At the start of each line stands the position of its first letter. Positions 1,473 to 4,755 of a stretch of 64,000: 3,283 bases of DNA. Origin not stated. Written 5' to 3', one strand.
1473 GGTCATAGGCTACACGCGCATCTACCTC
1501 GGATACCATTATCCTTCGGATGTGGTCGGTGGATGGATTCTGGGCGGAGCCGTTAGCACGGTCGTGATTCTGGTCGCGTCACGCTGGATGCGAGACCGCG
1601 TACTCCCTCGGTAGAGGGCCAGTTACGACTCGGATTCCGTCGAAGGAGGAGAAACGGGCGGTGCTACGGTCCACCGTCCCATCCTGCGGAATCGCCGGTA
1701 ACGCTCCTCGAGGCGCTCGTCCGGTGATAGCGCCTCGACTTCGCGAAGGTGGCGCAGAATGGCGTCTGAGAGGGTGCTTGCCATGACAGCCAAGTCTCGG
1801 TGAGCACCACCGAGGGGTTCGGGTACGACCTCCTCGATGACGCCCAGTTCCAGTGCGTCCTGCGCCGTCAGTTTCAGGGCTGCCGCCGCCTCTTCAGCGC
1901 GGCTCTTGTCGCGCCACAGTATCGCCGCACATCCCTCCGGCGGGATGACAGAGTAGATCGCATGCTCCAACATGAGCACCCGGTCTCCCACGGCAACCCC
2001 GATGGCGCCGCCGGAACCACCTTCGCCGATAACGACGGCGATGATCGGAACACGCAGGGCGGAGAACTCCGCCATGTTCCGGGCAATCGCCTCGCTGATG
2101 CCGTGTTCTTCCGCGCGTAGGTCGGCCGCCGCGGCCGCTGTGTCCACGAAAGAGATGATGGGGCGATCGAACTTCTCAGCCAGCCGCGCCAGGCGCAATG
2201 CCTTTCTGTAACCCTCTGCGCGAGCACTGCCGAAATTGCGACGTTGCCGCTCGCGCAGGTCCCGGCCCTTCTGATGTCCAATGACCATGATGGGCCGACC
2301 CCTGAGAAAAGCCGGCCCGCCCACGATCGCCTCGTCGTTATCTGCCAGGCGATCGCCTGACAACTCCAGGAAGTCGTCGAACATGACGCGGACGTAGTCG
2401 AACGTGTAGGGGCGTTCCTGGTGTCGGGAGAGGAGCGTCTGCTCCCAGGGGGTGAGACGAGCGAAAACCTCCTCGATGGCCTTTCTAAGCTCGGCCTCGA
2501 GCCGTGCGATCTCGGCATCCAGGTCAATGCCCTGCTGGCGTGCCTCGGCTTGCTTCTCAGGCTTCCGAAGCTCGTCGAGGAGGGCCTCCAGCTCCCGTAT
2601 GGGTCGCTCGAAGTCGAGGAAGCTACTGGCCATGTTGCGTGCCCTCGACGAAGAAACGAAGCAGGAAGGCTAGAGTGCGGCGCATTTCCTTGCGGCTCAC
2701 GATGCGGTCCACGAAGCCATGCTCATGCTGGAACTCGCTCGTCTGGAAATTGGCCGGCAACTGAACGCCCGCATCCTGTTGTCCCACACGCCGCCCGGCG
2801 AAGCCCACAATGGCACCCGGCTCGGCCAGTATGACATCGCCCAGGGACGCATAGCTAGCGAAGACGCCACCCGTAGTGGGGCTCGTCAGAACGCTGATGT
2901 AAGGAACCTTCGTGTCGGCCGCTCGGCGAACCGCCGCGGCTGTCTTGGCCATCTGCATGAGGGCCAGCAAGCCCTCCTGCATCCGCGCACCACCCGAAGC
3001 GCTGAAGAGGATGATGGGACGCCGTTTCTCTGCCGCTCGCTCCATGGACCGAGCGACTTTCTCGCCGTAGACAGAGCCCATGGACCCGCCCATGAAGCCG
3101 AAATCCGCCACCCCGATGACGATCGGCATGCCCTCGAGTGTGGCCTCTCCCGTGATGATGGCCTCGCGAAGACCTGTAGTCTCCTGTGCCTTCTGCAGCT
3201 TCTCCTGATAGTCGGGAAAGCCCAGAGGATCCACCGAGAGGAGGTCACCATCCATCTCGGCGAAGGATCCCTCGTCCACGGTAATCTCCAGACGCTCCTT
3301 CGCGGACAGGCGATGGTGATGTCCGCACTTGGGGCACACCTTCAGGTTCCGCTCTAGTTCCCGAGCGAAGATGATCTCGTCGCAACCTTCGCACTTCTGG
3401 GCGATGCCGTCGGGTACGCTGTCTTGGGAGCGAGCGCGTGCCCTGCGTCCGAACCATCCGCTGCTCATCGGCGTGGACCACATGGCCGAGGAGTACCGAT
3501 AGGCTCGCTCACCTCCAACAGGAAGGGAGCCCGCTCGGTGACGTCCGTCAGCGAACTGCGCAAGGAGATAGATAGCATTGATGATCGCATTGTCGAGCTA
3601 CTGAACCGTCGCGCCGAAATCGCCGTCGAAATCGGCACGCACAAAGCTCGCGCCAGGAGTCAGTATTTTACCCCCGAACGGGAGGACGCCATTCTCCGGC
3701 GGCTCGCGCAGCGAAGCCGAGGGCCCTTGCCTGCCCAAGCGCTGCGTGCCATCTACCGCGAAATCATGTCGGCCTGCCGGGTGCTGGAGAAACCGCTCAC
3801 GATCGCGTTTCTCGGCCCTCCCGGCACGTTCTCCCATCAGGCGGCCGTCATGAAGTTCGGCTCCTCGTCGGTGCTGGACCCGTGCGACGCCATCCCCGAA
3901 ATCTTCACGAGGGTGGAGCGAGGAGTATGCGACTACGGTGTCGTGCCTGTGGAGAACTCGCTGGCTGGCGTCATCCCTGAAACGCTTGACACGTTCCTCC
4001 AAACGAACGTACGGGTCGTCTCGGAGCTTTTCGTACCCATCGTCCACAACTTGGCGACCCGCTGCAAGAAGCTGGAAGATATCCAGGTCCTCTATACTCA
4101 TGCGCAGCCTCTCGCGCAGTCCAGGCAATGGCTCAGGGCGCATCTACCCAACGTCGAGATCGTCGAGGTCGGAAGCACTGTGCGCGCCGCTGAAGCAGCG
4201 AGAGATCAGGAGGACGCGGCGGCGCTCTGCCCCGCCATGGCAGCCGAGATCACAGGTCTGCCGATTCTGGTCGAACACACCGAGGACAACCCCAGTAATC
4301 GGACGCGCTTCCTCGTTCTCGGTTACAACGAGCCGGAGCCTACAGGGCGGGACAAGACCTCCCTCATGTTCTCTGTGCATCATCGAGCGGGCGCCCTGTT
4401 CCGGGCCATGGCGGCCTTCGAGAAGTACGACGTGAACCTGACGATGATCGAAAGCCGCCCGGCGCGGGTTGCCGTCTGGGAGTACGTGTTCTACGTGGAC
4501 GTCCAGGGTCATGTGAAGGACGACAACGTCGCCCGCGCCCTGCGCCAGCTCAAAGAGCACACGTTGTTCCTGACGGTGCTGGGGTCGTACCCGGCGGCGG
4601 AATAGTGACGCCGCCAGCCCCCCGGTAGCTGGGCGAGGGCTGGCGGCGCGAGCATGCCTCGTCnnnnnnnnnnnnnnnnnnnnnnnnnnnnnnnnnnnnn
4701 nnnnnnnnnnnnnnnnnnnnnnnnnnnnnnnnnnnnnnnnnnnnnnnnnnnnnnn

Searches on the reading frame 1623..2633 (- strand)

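Call 48: search_protein_families(library=pfam, proteins=[window:1623-2633:-], max_evalue=0.00001)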
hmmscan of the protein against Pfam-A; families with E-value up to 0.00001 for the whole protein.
window:1623-2633:- (336 aa): 3 families
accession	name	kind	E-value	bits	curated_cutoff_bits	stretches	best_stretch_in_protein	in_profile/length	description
PF03255.19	ACCA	-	1.3e-130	435.6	23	1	6-319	2-310/310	Acetyl co-enzyme A carboxylase carboxyltransferase-like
PF01039.27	Carboxyl_trans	-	4.2e-12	45.9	22.3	1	101-253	282-429/493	Carboxyl transferase domain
PF00378.25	ECH_1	-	2.3e-06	27.6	27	0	172-272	66-176/251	Enoyl-CoA hydratase/isomerase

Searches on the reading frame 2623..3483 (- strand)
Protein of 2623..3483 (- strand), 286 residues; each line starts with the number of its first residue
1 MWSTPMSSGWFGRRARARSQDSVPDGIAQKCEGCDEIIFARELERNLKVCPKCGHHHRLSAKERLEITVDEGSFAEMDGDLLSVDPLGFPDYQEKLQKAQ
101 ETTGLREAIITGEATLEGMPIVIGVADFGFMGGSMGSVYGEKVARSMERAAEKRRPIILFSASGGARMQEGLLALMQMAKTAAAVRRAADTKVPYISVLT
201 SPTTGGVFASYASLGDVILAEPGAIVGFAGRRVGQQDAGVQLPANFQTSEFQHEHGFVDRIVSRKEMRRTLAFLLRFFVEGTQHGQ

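Call 48: search_protein_families(library=pfam, proteins=[window:2623-3483:-], max_evalue=0.00001)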
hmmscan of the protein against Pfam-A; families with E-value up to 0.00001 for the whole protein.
window:2623-3483:- (286 aa): 2 families
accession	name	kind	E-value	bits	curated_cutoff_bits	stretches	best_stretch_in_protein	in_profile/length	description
PF01039.27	Carboxyl_trans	-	5.3e-24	85.1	22.3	1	58-253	7-192/493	Carboxyl transferase domain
PF17848.7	Zn_ribbon_ACC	-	2.4e-10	40.8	24.5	1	30-53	3-26/26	Acetyl-CoA carboxylase zinc finger domain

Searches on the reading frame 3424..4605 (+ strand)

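Call 48: search_protein_families(library=pfam, proteins=[window:3424-4605:+], max_evalue=0.00001)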
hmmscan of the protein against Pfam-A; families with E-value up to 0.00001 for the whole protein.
window:3424-4605:+ (393 aa): 3 families
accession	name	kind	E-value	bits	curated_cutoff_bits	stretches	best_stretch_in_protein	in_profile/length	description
PF00800.23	PDT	-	1.5e-58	198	25.2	1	127-302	1-179/181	Prephenate dehydratase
PF01817.26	CM_2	-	1.2e-22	80.4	27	1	45-122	1-79/80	Chorismate mutase type II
PF01842.31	ACT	-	6.3e-10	39.1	27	1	312-377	1-65/66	ACT domain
